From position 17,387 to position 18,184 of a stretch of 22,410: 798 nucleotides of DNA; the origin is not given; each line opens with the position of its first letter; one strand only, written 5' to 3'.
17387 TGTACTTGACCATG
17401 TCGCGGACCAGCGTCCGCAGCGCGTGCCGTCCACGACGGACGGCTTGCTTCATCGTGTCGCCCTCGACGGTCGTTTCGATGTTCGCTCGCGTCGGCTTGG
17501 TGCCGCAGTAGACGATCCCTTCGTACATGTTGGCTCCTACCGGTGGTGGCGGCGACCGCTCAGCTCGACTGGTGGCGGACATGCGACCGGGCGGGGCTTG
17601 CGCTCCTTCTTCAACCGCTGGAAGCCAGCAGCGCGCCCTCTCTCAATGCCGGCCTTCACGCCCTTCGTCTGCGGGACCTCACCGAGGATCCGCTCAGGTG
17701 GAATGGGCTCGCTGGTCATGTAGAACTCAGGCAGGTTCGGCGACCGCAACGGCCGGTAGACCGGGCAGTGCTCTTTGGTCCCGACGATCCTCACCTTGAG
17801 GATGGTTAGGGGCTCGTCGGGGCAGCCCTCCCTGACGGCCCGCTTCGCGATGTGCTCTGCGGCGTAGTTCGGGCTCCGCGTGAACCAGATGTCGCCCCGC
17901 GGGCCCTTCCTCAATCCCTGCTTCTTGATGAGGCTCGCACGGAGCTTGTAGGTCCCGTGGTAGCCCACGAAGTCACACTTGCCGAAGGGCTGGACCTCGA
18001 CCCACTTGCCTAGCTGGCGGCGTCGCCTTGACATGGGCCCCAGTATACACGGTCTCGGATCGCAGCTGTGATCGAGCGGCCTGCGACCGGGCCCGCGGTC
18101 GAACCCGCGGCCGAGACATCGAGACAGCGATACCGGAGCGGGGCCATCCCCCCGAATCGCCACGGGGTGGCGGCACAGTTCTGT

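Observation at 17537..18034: Truncated Tpt1/KptA-like domain lacking the RNA-binding N-lobe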

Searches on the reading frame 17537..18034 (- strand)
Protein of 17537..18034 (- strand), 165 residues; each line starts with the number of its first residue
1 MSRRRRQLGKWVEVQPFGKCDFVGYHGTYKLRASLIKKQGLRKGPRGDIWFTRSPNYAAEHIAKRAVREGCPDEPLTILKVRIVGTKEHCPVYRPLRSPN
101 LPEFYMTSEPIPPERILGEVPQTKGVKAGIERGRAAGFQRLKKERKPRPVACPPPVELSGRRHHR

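Call 5: search_protein_families(library=pfam, proteins=[window:17537-18034:-], max_evalue=1)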
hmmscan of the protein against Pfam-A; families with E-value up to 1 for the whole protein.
window:17537-18034:- (165 aa): 1 family
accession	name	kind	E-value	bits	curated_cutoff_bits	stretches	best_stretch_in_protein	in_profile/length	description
PF01885.22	PTS_2-RNA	-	0.036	14.5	26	1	24-63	103-139/177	RNA 2'-phosphotransferase, Tpt1 / KptA family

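Call 6: search_protein_families(library=phrogs, proteins=[window:17537-18034:-], max_evalue=0.1)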
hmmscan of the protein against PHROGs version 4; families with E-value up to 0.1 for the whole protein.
window:17537-18034:- (165 aa): 0 families

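Call 7: find_homologous_proteins(query=window:17537-18034:-, max_evalue=0.01)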
Query window:17537-18034:- (165 aa): 6 proteins with E <= 0.01 among 43 candidates.
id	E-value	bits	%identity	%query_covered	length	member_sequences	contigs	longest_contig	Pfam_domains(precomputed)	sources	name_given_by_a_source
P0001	4.2e-108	377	100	100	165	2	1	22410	-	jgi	-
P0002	6.2e-79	282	76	100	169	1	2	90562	-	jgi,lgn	jgi:hypothetical protein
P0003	2.3e-78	280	76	98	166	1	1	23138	-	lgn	-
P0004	6.8e-69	249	69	93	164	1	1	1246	-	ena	-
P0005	8.7e-66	239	64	100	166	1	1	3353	-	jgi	jgi:hypothetical protein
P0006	1.7e-56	209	60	84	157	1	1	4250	-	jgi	jgi:hypothetical protein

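Call 8: search_dna_similar(query=window:17537-18034:-, collection=phages, mode=protein, max_evalue=0.01)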
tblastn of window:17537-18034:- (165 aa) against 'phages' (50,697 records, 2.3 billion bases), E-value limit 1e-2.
No match.

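Call 12: search_solved_structures(query=A1, max_evalue=10, show_alignments=3)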
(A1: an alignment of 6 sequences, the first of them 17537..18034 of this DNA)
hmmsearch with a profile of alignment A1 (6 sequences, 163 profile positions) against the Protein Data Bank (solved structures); distinct sequences matched with E-value up to 10: 0.

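Call 17: find_encoding_contigs(protein=P0002, flank=10000, max_places=4)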
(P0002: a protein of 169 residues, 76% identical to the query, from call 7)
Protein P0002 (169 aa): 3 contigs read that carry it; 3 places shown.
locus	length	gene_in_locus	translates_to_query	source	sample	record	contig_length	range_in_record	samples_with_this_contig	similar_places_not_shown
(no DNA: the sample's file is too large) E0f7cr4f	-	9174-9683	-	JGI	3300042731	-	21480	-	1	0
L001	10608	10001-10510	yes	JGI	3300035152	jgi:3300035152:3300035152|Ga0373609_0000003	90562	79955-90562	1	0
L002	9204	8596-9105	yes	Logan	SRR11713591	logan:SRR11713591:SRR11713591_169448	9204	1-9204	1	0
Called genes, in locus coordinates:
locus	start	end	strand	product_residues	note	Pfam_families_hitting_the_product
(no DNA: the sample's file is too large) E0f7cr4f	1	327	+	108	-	?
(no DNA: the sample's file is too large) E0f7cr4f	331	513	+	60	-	-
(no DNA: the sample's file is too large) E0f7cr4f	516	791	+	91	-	-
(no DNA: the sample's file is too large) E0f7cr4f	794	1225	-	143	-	-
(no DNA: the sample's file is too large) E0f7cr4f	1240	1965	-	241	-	-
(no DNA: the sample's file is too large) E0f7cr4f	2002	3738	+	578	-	PF01935:DUF87 (weak)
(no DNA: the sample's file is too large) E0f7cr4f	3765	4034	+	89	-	-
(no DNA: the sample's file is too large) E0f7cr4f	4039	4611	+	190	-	-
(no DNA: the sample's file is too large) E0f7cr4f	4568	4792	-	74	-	-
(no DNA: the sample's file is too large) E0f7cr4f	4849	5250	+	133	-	-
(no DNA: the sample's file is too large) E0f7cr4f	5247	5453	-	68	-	-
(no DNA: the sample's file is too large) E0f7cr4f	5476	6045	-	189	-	PF01583:APS_kinase, PF13401:AAA_22 (weak), PF13671:AAA_33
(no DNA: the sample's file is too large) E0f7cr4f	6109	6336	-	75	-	-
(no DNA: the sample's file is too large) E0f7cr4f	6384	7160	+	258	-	-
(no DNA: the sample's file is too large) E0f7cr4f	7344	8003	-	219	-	-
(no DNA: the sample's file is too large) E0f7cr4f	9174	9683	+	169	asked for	-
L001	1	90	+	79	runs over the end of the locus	-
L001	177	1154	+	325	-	PF01471:PG_binding_1 (faint)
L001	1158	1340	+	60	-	-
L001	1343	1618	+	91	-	-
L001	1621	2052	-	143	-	-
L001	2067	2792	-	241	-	-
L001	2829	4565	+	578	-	PF01935:DUF87 (weak)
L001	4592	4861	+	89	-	-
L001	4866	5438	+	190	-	-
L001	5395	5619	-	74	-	-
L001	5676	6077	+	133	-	-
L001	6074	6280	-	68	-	-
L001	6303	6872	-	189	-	PF01583:APS_kinase, PF13401:AAA_22 (weak), PF13671:AAA_33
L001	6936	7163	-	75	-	-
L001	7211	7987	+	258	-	-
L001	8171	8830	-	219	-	-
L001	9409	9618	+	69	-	-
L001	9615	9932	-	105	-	PF23790:Kyano_Gp96 (weak)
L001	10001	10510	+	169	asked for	-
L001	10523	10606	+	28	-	?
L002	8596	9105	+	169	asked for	-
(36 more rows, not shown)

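Call 18: find_encoding_contigs(protein=P0003, flank=10000, max_places=3)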
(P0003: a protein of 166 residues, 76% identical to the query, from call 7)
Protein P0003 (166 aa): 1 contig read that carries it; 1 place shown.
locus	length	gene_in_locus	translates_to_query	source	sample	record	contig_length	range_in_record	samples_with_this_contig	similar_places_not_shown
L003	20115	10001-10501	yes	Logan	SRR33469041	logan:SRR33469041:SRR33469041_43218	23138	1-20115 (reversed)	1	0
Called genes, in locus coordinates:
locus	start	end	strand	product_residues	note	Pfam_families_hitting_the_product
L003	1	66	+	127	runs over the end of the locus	-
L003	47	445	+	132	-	PF18024:HTH_50 (weak)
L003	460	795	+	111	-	-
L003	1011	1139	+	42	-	-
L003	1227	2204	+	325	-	PF01471:PG_binding_1 (faint)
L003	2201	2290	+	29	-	-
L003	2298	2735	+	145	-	-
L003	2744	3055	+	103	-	-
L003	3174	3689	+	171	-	-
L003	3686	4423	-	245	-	-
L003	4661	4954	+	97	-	-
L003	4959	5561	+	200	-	-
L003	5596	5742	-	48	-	-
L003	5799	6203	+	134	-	-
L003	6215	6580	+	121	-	-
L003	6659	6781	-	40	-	-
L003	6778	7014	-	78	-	-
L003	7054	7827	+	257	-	-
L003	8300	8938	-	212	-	-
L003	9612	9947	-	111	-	PF23790:Kyano_Gp96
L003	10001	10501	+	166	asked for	-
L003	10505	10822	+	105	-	-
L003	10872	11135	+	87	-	-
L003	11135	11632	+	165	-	-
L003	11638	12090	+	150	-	-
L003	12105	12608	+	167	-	-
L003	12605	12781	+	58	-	-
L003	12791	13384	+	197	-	-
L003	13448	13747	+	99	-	-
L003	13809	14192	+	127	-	PF00293:NUDIX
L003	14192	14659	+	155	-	-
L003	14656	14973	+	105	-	-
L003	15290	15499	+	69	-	-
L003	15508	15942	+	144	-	-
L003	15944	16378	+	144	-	-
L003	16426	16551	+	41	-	-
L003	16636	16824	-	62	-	-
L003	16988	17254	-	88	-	-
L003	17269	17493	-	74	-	-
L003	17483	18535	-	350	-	-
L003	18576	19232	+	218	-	-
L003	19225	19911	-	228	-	-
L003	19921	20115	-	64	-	?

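Call 19: predict_structure(alignment_id=A1)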
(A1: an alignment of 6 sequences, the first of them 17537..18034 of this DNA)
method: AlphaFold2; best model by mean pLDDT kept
length: 165 residues; sequences in the alignment: 6
mean_pLDDT: 76.2   pTM: 0.74
mean pLDDT of the five models: 76.2, 73.5, 68.6, 58.8, 56.7
residues with pLDDT >= 90: 47; 70-90: 65; 50-70: 34; < 50: 19
segments of 3 or more residues with pLDDT < 50: 1-7, 155-165
pLDDT, mean of each block of 10 residues (from residue 1): 45 62 90 88 77 92 86 89 82 69 81 94 90 87 59 47 36
secondary structure, 60 per line:
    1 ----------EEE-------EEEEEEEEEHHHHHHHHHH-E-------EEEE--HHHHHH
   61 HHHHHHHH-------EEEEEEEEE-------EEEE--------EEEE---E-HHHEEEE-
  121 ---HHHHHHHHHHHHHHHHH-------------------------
elements in order: E11-13 E21-29 H30-39 E49-52 H55-68 E76-84 E92-95 E104-107 E116-119 H124-140

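Call 21: search_protein_representatives(alignment_id=A1)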
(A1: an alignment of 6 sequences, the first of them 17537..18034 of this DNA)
Query: 6 sequences, 163 profile positions. Proteins with E-value up to 0.001 (for the whole library): 13; up to 1e-10: 9; up to 1e-30: 5. The best 13 are listed.
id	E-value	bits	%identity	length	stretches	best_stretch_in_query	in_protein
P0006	1.2e-81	288.7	-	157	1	1-156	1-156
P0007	5.8e-46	172.6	-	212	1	9-158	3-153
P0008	2.1e-43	164.3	-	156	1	5-162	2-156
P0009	5.2e-43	163.0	-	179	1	4-162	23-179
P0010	1.3e-36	142.2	-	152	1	9-159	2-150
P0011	1.9e-29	118.9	-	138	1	12-136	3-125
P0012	8.3e-27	110.3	-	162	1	19-157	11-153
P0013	5.0e-23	98.0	-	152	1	7-153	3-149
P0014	3.7e-12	62.7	-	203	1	23-157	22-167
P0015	8.7e-08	48.5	-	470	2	25-67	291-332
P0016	1.0e-04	38.5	-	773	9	71-103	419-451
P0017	2.8e-04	37.1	-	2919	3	48-89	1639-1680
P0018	7.2e-04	35.7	-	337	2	23-66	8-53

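Call 26: search_solved_structures(query=A2, max_evalue=10, show_alignments=4)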
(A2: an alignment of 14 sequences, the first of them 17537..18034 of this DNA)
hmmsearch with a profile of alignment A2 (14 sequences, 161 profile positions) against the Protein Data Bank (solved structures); distinct sequences matched with E-value up to 10: 18.
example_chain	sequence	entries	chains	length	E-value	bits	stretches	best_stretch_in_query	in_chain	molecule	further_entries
6e3a_A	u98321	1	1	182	0.0094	19.4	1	22-60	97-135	Probable RNA 2'-phosphotransferase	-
6ede_A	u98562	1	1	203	0.012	19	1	22-60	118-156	Probable RNA 2'-phosphotransferase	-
3b82_B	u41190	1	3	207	0.097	16.1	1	19-62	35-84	Exotoxin A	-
2zit_B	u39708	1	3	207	0.097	16.1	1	19-62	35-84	Exotoxin A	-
1zm2_B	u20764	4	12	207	0.097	16.1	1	19-62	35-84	Exotoxin A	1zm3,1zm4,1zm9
3b8h_B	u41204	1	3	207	0.097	16.1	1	19-62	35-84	Exotoxin A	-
3b78_B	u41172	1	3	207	0.098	16.1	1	19-62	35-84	Exotoxin A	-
8tfz_A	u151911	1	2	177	0.098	16.1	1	19-55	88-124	Probable RNA 2'-phosphotransferase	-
1aer_A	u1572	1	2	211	0.1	16.1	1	19-62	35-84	EXOTOXIN A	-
1dma_A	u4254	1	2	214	0.1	16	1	19-62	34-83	EXOTOXIN A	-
1xk9_A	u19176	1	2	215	0.1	16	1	19-62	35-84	Exotoxin A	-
8tfi_A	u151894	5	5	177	0.38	14.2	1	19-55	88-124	Probable RNA 2'-phosphotransferase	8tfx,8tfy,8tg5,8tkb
1ikp_A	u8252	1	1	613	0.47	13.9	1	19-62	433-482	EXOTOXIN A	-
1ikq_A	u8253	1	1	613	0.47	13.9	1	19-62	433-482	EXOTOXIN A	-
6edg_A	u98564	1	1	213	0.92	12.9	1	20-62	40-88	Exotoxin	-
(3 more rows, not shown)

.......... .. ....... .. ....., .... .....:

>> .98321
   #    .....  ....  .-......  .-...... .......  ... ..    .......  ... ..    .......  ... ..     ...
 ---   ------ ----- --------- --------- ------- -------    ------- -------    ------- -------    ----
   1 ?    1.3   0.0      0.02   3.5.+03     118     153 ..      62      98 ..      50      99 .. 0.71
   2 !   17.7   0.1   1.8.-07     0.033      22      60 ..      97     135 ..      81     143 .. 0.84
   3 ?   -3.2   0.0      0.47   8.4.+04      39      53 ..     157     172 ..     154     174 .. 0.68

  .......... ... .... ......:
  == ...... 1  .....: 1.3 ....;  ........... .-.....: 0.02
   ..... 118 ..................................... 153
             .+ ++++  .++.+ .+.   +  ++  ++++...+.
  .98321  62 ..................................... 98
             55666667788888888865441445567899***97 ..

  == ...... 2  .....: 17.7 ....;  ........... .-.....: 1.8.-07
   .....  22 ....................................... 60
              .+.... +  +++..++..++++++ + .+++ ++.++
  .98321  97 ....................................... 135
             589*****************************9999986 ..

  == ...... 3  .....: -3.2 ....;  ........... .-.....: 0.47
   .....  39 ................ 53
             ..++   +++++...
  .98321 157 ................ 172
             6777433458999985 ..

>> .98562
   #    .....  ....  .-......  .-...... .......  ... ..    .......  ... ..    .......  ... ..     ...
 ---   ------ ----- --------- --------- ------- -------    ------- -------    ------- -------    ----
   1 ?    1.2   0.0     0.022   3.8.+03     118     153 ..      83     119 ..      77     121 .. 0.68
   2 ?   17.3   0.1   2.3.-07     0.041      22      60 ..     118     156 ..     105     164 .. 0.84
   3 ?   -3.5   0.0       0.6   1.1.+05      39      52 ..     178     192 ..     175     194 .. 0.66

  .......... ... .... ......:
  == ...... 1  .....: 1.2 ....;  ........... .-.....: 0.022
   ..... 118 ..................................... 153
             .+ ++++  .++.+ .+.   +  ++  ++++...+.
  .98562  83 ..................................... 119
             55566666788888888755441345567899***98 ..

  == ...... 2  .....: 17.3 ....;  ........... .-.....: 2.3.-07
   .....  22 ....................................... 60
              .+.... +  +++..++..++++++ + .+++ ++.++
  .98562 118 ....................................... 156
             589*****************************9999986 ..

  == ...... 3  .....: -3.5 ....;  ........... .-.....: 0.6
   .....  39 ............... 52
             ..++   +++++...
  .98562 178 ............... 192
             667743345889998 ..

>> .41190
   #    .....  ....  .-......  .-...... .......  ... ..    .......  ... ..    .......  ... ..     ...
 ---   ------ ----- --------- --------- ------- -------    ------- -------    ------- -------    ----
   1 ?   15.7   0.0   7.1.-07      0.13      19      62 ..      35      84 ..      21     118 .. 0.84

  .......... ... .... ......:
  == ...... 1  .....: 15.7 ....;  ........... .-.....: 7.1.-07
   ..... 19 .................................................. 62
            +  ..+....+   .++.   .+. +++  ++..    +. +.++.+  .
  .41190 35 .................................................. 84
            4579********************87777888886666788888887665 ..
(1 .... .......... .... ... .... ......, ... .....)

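Call 27: search_protein_families(library=pfam, alignment_id=A2, max_evalue=1)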
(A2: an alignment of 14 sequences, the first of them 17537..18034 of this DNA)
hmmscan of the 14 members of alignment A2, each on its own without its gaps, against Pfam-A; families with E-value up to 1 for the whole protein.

A. member 1, window:17537-18034:- (165 aa): 1 family
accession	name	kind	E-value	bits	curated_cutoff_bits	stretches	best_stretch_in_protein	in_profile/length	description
PF01885.22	PTS_2-RNA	-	0.036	14.5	26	1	24-63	103-139/177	RNA 2'-phosphotransferase, Tpt1 / KptA family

B. families by the number of members that match (of 14 scanned): 4 families
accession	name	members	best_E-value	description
PF01885.22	PTS_2-RNA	8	0.0019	RNA 2'-phosphotransferase, Tpt1 / KptA family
PF13490.11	zf-HC2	1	0.23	Putative zinc-finger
PF13370.11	Fer4_13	1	0.25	4Fe-4S single cluster domain of Ferredoxin I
PF18760.7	ART-PolyVal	1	0.33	ADP-Ribosyltransferase in polyvalent proteins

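Call 28: search_protein_families(library=pfam, proteins=[P0015, P0018, P0016], max_evalue=1)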
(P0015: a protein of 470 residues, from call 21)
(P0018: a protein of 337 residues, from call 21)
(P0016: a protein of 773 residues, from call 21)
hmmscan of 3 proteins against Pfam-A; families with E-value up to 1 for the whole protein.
P0015 (470 aa): 9 families
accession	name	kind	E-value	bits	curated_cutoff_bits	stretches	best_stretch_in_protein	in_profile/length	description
PF00644.27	PARP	-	1.1e-07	32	26.7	2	54-91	35-72/199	Poly(ADP-ribose) polymerase catalytic domain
PF01885.22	PTS_2-RNA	-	4.7e-05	24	26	1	264-346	75-155/177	RNA 2'-phosphotransferase, Tpt1 / KptA family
PF12728.13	HTH_17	-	7.1e-05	23.4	27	1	237-274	2-39/51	Helix-turn-helix domain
PF18760.7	ART-PolyVal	-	0.00029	22.1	31.2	0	69-110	7-47/140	ADP-Ribosyltransferase in polyvalent proteins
PF05225.22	HTH_psq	-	0.03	14.5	20.4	1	236-248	16-28/45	helix-turn-helix, Psq domain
PF13411.12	MerR_1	-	0.037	14.6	21.6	1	237-266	1-30/69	MerR HTH family regulatory protein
PF13384.12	HTH_23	-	0.067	13.5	24.6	1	233-258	16-39/50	Homeodomain-like domain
PF02042.20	RWP-RK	-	0.073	13.4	29.3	1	229-252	5-28/49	RWP-RK domain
PF21531.3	Rv2175c_wHTH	-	0.12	12.9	27.1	1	226-274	5-53/57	DNA-binding protein Rv2175c, wHTH domain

P0018 (337 aa): 4 families
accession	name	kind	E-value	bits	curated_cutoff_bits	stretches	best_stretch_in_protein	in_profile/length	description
PF01885.22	PTS_2-RNA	-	0.00018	22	26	1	9-65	102-152/177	RNA 2'-phosphotransferase, Tpt1 / KptA family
PF00644.27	PARP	-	0.0067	16.4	26.7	0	126-172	47-102/199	Poly(ADP-ribose) polymerase catalytic domain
PF13151.12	DUF3990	-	0.012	15.7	32.2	0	8-75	1-67/152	Protein of unknown function (DUF3990)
PF18760.7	ART-PolyVal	-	0.024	15.8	31.2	1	8-57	7-47/140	ADP-Ribosyltransferase in polyvalent proteins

P0016 (773 aa): 2 families
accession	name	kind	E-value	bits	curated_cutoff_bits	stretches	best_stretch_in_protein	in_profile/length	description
PF05488.18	PAAR_motif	-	2e-06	28.4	27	0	658-681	13-36/70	PAAR motif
PF05730.16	CFEM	-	0.0076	16.7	22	0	63-75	6-18/66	CFEM domain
